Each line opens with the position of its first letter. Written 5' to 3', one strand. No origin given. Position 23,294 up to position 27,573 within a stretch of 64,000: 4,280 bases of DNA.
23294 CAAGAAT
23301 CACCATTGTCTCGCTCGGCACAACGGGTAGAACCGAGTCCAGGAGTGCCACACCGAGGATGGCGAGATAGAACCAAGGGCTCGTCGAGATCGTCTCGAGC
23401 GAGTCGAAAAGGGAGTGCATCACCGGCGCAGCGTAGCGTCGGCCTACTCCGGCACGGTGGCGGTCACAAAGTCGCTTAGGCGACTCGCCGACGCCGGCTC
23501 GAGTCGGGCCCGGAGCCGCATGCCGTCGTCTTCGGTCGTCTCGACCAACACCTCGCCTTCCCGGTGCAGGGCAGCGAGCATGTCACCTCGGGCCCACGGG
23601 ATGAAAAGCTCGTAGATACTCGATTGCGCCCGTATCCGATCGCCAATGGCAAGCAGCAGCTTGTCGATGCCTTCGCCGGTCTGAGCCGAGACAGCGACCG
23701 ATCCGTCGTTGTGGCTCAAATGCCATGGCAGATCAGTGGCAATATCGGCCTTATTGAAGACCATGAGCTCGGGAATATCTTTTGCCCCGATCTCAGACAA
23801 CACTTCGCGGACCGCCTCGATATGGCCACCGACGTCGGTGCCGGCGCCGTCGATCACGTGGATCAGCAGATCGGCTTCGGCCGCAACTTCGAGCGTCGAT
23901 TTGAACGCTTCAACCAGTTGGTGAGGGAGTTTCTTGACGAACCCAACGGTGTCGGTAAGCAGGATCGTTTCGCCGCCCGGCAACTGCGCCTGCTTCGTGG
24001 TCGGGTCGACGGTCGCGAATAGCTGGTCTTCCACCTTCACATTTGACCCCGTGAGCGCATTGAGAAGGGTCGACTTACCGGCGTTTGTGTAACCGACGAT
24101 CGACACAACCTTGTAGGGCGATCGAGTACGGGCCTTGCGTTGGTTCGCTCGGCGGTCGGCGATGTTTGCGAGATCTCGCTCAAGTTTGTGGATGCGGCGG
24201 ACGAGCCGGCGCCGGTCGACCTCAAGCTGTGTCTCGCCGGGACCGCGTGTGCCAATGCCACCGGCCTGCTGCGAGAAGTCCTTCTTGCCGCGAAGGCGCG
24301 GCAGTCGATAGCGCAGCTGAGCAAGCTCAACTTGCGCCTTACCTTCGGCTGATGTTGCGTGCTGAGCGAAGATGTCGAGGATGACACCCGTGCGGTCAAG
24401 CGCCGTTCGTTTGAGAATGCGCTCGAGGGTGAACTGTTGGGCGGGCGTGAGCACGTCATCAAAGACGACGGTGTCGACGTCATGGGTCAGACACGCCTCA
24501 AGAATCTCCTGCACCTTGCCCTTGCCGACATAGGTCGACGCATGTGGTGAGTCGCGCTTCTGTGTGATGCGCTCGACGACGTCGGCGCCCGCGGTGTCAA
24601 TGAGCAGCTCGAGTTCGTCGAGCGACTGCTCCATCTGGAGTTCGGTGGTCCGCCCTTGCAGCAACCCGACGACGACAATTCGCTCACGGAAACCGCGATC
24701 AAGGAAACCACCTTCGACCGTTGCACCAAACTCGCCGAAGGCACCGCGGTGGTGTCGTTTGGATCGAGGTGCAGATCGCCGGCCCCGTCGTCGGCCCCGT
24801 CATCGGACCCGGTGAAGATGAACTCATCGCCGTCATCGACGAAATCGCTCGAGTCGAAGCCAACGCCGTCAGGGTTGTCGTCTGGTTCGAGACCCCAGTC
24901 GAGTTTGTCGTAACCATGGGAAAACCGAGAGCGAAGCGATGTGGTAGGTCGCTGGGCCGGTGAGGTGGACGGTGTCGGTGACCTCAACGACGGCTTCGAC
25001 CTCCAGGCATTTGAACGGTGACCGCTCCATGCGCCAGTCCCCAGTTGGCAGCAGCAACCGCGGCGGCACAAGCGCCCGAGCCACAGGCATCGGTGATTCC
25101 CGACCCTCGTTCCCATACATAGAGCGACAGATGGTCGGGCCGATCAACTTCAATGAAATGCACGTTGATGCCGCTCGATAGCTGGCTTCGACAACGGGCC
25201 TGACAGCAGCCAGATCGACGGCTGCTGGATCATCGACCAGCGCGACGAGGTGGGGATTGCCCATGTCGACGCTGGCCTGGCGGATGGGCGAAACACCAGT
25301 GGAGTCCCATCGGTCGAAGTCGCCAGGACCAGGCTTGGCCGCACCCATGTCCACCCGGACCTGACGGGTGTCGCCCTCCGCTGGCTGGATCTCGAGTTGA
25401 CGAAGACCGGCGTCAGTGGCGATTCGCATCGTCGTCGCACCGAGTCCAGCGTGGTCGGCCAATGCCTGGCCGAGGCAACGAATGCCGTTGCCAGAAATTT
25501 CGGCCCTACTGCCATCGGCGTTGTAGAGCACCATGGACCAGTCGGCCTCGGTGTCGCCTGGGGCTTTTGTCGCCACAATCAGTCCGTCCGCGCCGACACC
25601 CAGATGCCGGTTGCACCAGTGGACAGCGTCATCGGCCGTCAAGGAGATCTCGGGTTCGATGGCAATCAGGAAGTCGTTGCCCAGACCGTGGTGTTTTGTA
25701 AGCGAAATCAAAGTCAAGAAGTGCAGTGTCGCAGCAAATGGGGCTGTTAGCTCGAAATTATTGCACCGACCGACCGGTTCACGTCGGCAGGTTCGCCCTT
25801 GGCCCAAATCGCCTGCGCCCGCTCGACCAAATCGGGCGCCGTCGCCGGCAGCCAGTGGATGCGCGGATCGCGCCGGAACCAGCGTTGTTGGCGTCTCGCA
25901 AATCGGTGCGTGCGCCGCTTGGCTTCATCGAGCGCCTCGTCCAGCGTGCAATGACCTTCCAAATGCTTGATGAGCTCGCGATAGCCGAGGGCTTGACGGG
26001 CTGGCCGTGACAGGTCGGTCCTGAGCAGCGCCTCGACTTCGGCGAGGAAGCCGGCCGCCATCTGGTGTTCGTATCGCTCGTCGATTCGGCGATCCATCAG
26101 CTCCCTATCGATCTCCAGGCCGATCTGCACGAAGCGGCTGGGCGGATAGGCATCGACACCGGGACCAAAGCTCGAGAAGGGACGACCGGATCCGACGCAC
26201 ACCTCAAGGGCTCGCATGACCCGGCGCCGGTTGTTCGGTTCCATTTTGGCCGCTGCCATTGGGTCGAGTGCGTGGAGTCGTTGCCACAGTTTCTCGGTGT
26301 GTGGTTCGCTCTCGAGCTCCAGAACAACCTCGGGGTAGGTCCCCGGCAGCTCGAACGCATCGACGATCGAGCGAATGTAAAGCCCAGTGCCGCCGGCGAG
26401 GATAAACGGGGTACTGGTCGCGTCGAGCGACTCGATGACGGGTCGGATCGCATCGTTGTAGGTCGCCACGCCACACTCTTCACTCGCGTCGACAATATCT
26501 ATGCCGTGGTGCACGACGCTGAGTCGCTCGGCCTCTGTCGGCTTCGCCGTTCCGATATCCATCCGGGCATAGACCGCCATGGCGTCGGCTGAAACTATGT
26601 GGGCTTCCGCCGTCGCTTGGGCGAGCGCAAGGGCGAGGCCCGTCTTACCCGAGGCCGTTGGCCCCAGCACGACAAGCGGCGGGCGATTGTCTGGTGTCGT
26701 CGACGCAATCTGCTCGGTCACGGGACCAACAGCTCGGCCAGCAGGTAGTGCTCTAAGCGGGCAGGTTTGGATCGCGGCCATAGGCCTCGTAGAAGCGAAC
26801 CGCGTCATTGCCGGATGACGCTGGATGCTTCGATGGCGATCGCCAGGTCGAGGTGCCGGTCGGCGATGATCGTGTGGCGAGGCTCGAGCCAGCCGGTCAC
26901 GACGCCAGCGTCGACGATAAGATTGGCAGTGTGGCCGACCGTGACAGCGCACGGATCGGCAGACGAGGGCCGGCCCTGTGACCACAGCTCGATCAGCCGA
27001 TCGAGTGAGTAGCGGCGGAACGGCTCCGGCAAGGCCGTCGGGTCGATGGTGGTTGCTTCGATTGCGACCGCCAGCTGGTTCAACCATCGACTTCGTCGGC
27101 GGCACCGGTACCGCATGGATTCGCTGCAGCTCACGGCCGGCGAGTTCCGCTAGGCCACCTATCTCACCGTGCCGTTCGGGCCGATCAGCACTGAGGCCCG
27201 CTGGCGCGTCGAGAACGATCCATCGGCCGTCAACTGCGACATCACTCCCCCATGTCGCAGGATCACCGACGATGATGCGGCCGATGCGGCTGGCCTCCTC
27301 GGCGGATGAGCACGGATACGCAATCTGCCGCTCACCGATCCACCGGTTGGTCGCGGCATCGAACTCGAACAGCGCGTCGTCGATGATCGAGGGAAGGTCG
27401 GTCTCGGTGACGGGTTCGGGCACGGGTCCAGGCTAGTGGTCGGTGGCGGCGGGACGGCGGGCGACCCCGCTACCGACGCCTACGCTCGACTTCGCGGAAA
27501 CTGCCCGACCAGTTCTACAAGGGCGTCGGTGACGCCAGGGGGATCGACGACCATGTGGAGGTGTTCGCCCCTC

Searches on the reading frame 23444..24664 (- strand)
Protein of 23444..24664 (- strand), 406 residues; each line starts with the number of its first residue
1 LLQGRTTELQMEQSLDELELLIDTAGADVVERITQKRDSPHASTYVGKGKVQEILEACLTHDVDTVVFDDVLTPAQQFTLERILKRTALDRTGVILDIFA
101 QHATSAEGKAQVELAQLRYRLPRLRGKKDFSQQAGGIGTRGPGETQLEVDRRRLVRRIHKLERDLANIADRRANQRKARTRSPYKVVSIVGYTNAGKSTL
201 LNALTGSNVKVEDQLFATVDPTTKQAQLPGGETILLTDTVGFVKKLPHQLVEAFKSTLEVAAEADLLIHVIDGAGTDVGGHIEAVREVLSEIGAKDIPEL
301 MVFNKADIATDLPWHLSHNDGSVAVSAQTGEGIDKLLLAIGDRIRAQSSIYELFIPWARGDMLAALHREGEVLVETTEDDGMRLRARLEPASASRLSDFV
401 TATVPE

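Call 33: search_protein_families(library=pfam, proteins=[window:23444-24664:-], max_evalue=0.01)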
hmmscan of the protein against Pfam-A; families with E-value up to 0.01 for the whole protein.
window:23444-24664:- (406 aa): 9 families
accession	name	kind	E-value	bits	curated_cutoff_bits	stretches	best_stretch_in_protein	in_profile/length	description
PF13167.11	GTP-bdg_N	-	1.1e-30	106.5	25.4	1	12-100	1-89/89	GTP-binding GTPase N-terminal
PF16360.10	GTP-bdg_M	-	1.7e-28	99.4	29.5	1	102-179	1-79/79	GTP-binding GTPase Middle Region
PF01926.29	MMR_HSR1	-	5.9e-24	84.8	21.9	1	187-305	2-113/113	50S ribosome-binding GTPase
PF02421.24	FeoB_N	-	4.5e-08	33.2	27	1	187-310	3-119/156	Ferrous iron transport protein B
PF19275.4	HflX_C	-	2.2e-06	28.1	26.4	1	317-396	7-87/102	HflX C-terminal domain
PF00350.29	Dynamin_N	-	3.6e-05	24.3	27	1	187-222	1-36/168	Dynamin family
PF03193.22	RsgA_GTPase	-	7.4e-05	23.1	30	0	174-212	96-135/174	RsgA GTPase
PF00005.33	ABC_tran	-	0.00057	20.9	25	1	184-231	11-59/137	ABC transporter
PF00009.33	GTP_EFTU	-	0.0012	18.9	26.5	0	186-309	5-134/188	Elongation factor Tu GTP binding domain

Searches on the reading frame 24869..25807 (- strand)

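Call 33: search_protein_families(library=pfam, proteins=[window:24869-25807:-], max_evalue=0.01)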
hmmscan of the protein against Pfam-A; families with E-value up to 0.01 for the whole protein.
window:24869-25807:- (312 aa): 1 family
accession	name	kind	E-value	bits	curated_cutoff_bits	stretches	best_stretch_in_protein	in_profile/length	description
PF01678.24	DAP_epimerase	-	3.9e-22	79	34.7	1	37-158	2-119/121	Diaminopimelate epimerase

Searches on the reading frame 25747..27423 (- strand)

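Call 33: search_protein_families(library=pfam, proteins=[window:25747-27423:-], max_evalue=0.01)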
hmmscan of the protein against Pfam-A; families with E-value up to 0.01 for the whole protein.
window:25747-27423:- (558 aa): 2 families
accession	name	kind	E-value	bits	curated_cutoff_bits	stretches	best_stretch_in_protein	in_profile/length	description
PF01715.23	IPPT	-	3.9e-70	236.7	23.6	1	284-519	2-243/243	IPP transferase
PF01745.22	IPT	-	1.1e-05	25.5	20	1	252-346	6-99/233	Isopentenyl transferase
